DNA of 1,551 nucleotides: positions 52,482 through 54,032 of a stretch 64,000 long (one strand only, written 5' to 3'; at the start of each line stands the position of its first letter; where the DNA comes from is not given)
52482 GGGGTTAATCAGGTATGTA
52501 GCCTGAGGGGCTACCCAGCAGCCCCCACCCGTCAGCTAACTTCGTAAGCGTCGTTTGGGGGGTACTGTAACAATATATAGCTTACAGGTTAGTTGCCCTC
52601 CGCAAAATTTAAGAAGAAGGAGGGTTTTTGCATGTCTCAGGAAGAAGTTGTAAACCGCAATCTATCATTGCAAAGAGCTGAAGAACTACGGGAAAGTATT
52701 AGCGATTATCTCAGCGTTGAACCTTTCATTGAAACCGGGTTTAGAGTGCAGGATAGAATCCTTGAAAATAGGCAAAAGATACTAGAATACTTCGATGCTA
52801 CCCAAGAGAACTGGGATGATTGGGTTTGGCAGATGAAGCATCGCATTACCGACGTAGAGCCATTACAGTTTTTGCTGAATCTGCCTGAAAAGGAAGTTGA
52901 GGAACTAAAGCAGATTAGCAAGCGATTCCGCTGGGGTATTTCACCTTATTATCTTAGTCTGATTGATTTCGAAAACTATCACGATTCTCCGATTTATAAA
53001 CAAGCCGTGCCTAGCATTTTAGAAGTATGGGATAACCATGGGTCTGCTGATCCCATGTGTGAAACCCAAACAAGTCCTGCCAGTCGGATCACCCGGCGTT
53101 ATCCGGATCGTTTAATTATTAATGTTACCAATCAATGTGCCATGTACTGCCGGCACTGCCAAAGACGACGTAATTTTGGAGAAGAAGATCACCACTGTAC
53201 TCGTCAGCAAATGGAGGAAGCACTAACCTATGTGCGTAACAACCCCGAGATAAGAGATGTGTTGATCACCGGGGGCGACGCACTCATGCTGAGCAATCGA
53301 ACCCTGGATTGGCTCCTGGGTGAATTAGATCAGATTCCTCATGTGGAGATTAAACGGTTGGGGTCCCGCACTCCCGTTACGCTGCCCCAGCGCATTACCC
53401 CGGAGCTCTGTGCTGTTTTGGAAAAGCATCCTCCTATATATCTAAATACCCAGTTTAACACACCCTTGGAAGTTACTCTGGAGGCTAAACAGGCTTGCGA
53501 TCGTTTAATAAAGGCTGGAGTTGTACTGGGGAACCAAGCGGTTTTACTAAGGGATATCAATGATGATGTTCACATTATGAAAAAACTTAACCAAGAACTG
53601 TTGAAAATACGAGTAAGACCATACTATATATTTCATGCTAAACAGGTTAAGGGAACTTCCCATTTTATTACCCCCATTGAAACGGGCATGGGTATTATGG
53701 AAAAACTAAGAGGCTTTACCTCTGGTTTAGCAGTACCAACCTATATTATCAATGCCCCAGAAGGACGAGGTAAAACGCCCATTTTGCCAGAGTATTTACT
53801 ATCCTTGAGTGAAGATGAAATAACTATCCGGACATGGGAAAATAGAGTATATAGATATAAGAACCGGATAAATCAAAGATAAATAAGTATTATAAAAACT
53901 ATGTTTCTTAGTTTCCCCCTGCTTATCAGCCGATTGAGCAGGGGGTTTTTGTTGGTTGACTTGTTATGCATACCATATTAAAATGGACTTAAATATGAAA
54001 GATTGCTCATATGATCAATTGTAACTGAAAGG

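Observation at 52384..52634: Complete promoter, c-di-AMP (ydaO-type) riboswitch and SD-sequestering platform in front of an aminomutase gene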

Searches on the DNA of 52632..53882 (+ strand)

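Call 19: search_rna_families(sources=[L004, L005, L006, L007, L008, L009, L010, L011, L012, L013, L014, L015, L016, L017, L018, L019, L020, L021, L022, L023], threshold=gathering)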
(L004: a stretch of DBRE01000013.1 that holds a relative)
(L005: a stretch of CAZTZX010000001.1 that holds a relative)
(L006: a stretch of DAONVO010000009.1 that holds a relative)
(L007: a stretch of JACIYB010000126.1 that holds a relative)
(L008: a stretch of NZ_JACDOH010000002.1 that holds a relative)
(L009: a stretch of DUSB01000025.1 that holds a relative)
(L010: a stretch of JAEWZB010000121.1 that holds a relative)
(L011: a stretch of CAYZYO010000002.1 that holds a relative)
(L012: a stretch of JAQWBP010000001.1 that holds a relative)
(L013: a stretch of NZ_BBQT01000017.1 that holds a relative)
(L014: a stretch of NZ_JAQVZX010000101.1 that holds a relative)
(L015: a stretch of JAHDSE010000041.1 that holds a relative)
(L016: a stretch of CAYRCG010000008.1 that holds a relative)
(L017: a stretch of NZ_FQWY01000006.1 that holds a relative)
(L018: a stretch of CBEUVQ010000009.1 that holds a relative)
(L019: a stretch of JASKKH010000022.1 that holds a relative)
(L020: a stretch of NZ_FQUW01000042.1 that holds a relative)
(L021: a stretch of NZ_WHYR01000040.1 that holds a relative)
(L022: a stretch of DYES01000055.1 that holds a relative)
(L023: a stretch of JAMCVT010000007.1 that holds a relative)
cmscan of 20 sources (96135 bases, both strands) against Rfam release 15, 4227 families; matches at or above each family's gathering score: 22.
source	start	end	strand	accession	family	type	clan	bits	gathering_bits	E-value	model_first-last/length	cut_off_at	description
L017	1750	1889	+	RF00379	c-di-AMP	Cis-reg; riboswitch;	-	109.5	38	5.1e-25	1-134/134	no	c-di-AMP riboswitch aptamer (ydaO/yuaA leader)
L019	1235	1365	+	RF00379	c-di-AMP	Cis-reg; riboswitch;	-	108.8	38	7.8e-25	1-134/134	no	c-di-AMP riboswitch aptamer (ydaO/yuaA leader)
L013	1758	1892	+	RF00379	c-di-AMP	Cis-reg; riboswitch;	-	106.5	38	3.5e-24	1-134/134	no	c-di-AMP riboswitch aptamer (ydaO/yuaA leader)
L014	1758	1892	+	RF00379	c-di-AMP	Cis-reg; riboswitch;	-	106.5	38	3.5e-24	1-134/134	no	c-di-AMP riboswitch aptamer (ydaO/yuaA leader)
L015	1072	1201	+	RF00379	c-di-AMP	Cis-reg; riboswitch;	-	105.3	38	7.7e-24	1-134/134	no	c-di-AMP riboswitch aptamer (ydaO/yuaA leader)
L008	1755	1888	+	RF00379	c-di-AMP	Cis-reg; riboswitch;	-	104.9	38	9.8e-24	1-134/134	no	c-di-AMP riboswitch aptamer (ydaO/yuaA leader)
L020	1396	1561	+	RF00379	c-di-AMP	Cis-reg; riboswitch;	-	104.9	38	9.7e-24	1-134/134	no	c-di-AMP riboswitch aptamer (ydaO/yuaA leader)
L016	1764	1903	+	RF00379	c-di-AMP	Cis-reg; riboswitch;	-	103.7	38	2.2e-23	1-134/134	no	c-di-AMP riboswitch aptamer (ydaO/yuaA leader)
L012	1788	1919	+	RF00379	c-di-AMP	Cis-reg; riboswitch;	-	102.4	38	5e-23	1-134/134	no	c-di-AMP riboswitch aptamer (ydaO/yuaA leader)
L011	1766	1897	+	RF00379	c-di-AMP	Cis-reg; riboswitch;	-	101.8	38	7.1e-23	1-134/134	no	c-di-AMP riboswitch aptamer (ydaO/yuaA leader)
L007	1752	1887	+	RF00379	c-di-AMP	Cis-reg; riboswitch;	-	100.5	38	1.6e-22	1-134/134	no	c-di-AMP riboswitch aptamer (ydaO/yuaA leader)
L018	1651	1782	+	RF00379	c-di-AMP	Cis-reg; riboswitch;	-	100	38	2.3e-22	1-134/134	no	c-di-AMP riboswitch aptamer (ydaO/yuaA leader)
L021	1662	1834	+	RF00379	c-di-AMP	Cis-reg; riboswitch;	-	99.2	38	3.7e-22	1-134/134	no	c-di-AMP riboswitch aptamer (ydaO/yuaA leader)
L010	1787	1913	+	RF00379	c-di-AMP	Cis-reg; riboswitch;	-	96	38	2.9e-21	1-134/134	no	c-di-AMP riboswitch aptamer (ydaO/yuaA leader)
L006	1802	1935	+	RF00379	c-di-AMP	Cis-reg; riboswitch;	-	95.3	38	4.5e-21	1-134/134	no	c-di-AMP riboswitch aptamer (ydaO/yuaA leader)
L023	1645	1882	+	RF00379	c-di-AMP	Cis-reg; riboswitch;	-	92.8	38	2.3e-20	1-134/134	no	c-di-AMP riboswitch aptamer (ydaO/yuaA leader)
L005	1802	1936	+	RF00379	c-di-AMP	Cis-reg; riboswitch;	-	92.7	38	2.5e-20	1-134/134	no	c-di-AMP riboswitch aptamer (ydaO/yuaA leader)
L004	1803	1936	+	RF00379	c-di-AMP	Cis-reg; riboswitch;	-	88.4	38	3.7e-19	1-134/134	no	c-di-AMP riboswitch aptamer (ydaO/yuaA leader)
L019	163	235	+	RF00005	tRNA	Gene; tRNA;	CL00001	64.9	29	1.2e-11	1-71/71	no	tRNA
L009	1591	1672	-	RF00005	tRNA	Gene; tRNA;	CL00001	56.4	29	2.5e-09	1-71/71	no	tRNA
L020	241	311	+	RF00029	Intron_gpII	Intron;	-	45.1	40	1.8e-05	1-77/77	no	Group II catalytic intron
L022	1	46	+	RF00379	c-di-AMP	Cis-reg; riboswitch;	-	40.3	38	9.5e-06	89-134/134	5'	c-di-AMP riboswitch aptamer (ydaO/yuaA leader)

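Call 20: search_rna_families(sources=[L024, L025, L026, L027, L028, L029, L030, L031, L032, L033, L034, L035, L036, L037, L038, L039, L040, L041, L042, L043], threshold=gathering)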
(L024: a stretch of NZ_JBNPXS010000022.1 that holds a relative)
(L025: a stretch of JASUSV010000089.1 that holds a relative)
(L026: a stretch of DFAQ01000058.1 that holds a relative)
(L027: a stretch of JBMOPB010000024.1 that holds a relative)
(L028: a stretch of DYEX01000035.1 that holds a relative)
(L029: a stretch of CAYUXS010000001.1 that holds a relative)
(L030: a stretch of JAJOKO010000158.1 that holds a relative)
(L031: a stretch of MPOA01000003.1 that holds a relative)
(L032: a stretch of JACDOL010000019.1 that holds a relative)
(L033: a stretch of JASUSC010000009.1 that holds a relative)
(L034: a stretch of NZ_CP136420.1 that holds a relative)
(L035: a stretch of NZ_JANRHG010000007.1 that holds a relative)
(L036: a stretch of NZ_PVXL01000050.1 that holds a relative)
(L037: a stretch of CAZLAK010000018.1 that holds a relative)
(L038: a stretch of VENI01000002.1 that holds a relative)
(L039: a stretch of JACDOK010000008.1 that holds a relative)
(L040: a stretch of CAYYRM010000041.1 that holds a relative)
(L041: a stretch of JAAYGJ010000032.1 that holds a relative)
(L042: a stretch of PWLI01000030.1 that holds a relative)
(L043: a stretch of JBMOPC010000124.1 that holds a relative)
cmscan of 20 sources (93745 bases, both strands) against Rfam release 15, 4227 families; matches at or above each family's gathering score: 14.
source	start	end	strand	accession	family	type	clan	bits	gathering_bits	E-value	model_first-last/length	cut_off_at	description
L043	1755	1894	+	RF00379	c-di-AMP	Cis-reg; riboswitch;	-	108.6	38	8.9e-25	1-134/134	no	c-di-AMP riboswitch aptamer (ydaO/yuaA leader)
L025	1712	1856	+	RF00379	c-di-AMP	Cis-reg; riboswitch;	-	108.2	38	1.2e-24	1-134/134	no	c-di-AMP riboswitch aptamer (ydaO/yuaA leader)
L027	1693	1870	+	RF00379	c-di-AMP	Cis-reg; riboswitch;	-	100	38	2.2e-22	1-134/134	no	c-di-AMP riboswitch aptamer (ydaO/yuaA leader)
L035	1740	1893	+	RF00379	c-di-AMP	Cis-reg; riboswitch;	-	99.9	38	2.4e-22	1-134/134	no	c-di-AMP riboswitch aptamer (ydaO/yuaA leader)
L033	1663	1814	+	RF00379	c-di-AMP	Cis-reg; riboswitch;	-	99.1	38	3.9e-22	1-134/134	no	c-di-AMP riboswitch aptamer (ydaO/yuaA leader)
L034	1690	1884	+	RF00379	c-di-AMP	Cis-reg; riboswitch;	-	99.1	38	3.9e-22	1-134/134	no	c-di-AMP riboswitch aptamer (ydaO/yuaA leader)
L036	1648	1865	+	RF00379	c-di-AMP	Cis-reg; riboswitch;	-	97.7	38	9.5e-22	1-134/134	no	c-di-AMP riboswitch aptamer (ydaO/yuaA leader)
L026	1688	1845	+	RF00379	c-di-AMP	Cis-reg; riboswitch;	-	96.8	38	1.8e-21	1-134/134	no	c-di-AMP riboswitch aptamer (ydaO/yuaA leader)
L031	1705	1848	+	RF00379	c-di-AMP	Cis-reg; riboswitch;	-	96.6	38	1.9e-21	1-134/134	no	c-di-AMP riboswitch aptamer (ydaO/yuaA leader)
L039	1662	1806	+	RF00379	c-di-AMP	Cis-reg; riboswitch;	-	93.4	38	1.5e-20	1-134/134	no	c-di-AMP riboswitch aptamer (ydaO/yuaA leader)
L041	3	197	+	RF00379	c-di-AMP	Cis-reg; riboswitch;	-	91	38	7.2e-20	7-134/134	no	c-di-AMP riboswitch aptamer (ydaO/yuaA leader)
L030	67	266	+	RF00379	c-di-AMP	Cis-reg; riboswitch;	-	86.9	38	9.6e-19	2-134/134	no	c-di-AMP riboswitch aptamer (ydaO/yuaA leader)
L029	3265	3337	-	RF00005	tRNA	Gene; tRNA;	CL00001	77.5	29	4e-15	1-71/71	no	tRNA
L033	4376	4448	+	RF00005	tRNA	Gene; tRNA;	CL00001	66.6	29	4e-12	1-71/71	no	tRNA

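Call 21: search_rna_families(sources=[L044, L045, L046, L047, L048, L049, L050, L051, L052, L053, L054, L055, L056, L057, L058, L059, L060, L061, L062, L063], threshold=gathering)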
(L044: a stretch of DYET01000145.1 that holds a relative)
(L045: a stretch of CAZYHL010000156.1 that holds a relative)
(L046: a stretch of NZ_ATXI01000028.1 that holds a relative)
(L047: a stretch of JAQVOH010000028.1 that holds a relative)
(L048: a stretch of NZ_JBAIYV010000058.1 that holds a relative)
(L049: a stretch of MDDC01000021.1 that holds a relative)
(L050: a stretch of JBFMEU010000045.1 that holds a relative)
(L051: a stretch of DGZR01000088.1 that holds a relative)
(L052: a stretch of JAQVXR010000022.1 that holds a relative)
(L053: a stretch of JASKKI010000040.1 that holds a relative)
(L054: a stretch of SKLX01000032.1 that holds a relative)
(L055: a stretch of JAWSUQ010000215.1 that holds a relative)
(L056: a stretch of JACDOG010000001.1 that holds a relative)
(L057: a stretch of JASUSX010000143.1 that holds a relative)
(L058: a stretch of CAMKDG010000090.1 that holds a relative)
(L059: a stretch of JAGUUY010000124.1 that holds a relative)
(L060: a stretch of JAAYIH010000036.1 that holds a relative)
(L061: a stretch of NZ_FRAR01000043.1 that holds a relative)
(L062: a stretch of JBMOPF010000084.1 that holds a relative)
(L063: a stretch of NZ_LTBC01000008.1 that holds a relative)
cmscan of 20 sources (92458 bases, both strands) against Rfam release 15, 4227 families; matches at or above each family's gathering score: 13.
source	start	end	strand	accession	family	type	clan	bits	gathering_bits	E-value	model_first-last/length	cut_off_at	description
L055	1679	1894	+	RF00230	T-box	Cis-reg; leader;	-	125.9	93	2.3e-27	1-219/219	no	T-box leader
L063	1736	1865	+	RF00379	c-di-AMP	Cis-reg; riboswitch;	-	107.3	38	2e-24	1-134/134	no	c-di-AMP riboswitch aptamer (ydaO/yuaA leader)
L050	336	506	+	RF00379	c-di-AMP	Cis-reg; riboswitch;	-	106.6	38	3.1e-24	1-134/134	no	c-di-AMP riboswitch aptamer (ydaO/yuaA leader)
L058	1806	1944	+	RF00379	c-di-AMP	Cis-reg; riboswitch;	-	104.8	38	1e-23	1-134/134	no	c-di-AMP riboswitch aptamer (ydaO/yuaA leader)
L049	1747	1876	+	RF00379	c-di-AMP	Cis-reg; riboswitch;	-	104.7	38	1.1e-23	1-134/134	no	c-di-AMP riboswitch aptamer (ydaO/yuaA leader)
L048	1828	1964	+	RF00379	c-di-AMP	Cis-reg; riboswitch;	-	104.6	38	1.1e-23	1-134/134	no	c-di-AMP riboswitch aptamer (ydaO/yuaA leader)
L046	545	680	+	RF00379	c-di-AMP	Cis-reg; riboswitch;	-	101.5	38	8.3e-23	1-134/134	no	c-di-AMP riboswitch aptamer (ydaO/yuaA leader)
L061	1803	1944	+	RF00379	c-di-AMP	Cis-reg; riboswitch;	-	100.9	38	1.2e-22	1-134/134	no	c-di-AMP riboswitch aptamer (ydaO/yuaA leader)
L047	1694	1851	+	RF00379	c-di-AMP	Cis-reg; riboswitch;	-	99.1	38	3.9e-22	1-134/134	no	c-di-AMP riboswitch aptamer (ydaO/yuaA leader)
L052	1728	1871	+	RF00379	c-di-AMP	Cis-reg; riboswitch;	-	97.6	38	1e-21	1-134/134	no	c-di-AMP riboswitch aptamer (ydaO/yuaA leader)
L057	1734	1881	+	RF00379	c-di-AMP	Cis-reg; riboswitch;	-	97.1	38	1.4e-21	1-134/134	no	c-di-AMP riboswitch aptamer (ydaO/yuaA leader)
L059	1672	1885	+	RF00379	c-di-AMP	Cis-reg; riboswitch;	-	94.1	38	9.7e-21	1-134/134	no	c-di-AMP riboswitch aptamer (ydaO/yuaA leader)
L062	1676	1889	+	RF00379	c-di-AMP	Cis-reg; riboswitch;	-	87.4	38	7e-19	1-134/134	no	c-di-AMP riboswitch aptamer (ydaO/yuaA leader)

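Call 22: search_rna_families(sources=[L064, L065, L066, L067, L068, L069, L070, L071, L072, L073, L074, L075, L076, L077, L078, L079, L080, L081, L082, L083], threshold=gathering)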
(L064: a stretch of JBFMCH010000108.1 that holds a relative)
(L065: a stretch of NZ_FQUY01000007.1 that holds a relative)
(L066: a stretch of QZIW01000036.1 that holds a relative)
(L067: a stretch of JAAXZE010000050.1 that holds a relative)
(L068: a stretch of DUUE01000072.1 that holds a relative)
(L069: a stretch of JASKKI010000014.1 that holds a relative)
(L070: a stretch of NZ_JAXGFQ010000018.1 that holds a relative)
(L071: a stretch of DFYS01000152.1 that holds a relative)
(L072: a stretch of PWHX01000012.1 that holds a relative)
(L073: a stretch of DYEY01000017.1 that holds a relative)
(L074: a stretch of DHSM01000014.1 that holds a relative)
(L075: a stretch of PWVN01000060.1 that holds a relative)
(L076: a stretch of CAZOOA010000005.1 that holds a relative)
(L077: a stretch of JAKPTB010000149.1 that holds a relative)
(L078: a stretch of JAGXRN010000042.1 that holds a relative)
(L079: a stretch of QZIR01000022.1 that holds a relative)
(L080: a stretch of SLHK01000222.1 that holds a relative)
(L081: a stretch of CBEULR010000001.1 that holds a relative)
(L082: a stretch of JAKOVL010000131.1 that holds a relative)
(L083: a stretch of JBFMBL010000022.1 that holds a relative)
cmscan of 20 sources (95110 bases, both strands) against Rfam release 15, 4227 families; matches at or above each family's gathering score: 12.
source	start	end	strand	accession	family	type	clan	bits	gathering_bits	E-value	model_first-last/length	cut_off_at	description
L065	1825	1963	+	RF00379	c-di-AMP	Cis-reg; riboswitch;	-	107.5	38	1.9e-24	1-134/134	no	c-di-AMP riboswitch aptamer (ydaO/yuaA leader)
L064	1808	1945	+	RF00379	c-di-AMP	Cis-reg; riboswitch;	-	103.9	38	1.8e-23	1-134/134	no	c-di-AMP riboswitch aptamer (ydaO/yuaA leader)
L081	1735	1864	+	RF00379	c-di-AMP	Cis-reg; riboswitch;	-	100.2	38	2e-22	1-134/134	no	c-di-AMP riboswitch aptamer (ydaO/yuaA leader)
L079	1697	1840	+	RF00379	c-di-AMP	Cis-reg; riboswitch;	-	98.8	38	5e-22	1-134/134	no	c-di-AMP riboswitch aptamer (ydaO/yuaA leader)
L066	1656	1873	+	RF00379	c-di-AMP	Cis-reg; riboswitch;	-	97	38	1.5e-21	1-134/134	no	c-di-AMP riboswitch aptamer (ydaO/yuaA leader)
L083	1691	1877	+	RF00379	c-di-AMP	Cis-reg; riboswitch;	-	96.2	38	2.6e-21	1-134/134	no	c-di-AMP riboswitch aptamer (ydaO/yuaA leader)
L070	138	332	+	RF00379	c-di-AMP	Cis-reg; riboswitch;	-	95.9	38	3.1e-21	1-134/134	no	c-di-AMP riboswitch aptamer (ydaO/yuaA leader)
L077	1632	1838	+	RF00379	c-di-AMP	Cis-reg; riboswitch;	-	94.2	38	9.4e-21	1-134/134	no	c-di-AMP riboswitch aptamer (ydaO/yuaA leader)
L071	1707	1886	+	RF00379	c-di-AMP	Cis-reg; riboswitch;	-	88.9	38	2.9e-19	1-134/134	no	c-di-AMP riboswitch aptamer (ydaO/yuaA leader)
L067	1096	1168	-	RF00005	tRNA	Gene; tRNA;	CL00001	68.1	29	1.6e-12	1-71/71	no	tRNA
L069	222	294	-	RF00005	tRNA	Gene; tRNA;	CL00001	68.1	29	1.6e-12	1-71/71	no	tRNA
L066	1504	1564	+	RF03071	Sodium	Cis-reg; riboswitch;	-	47.9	40.5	1.2e-06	1-55/55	no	Na+ riboswitch aptamer (DUF1646)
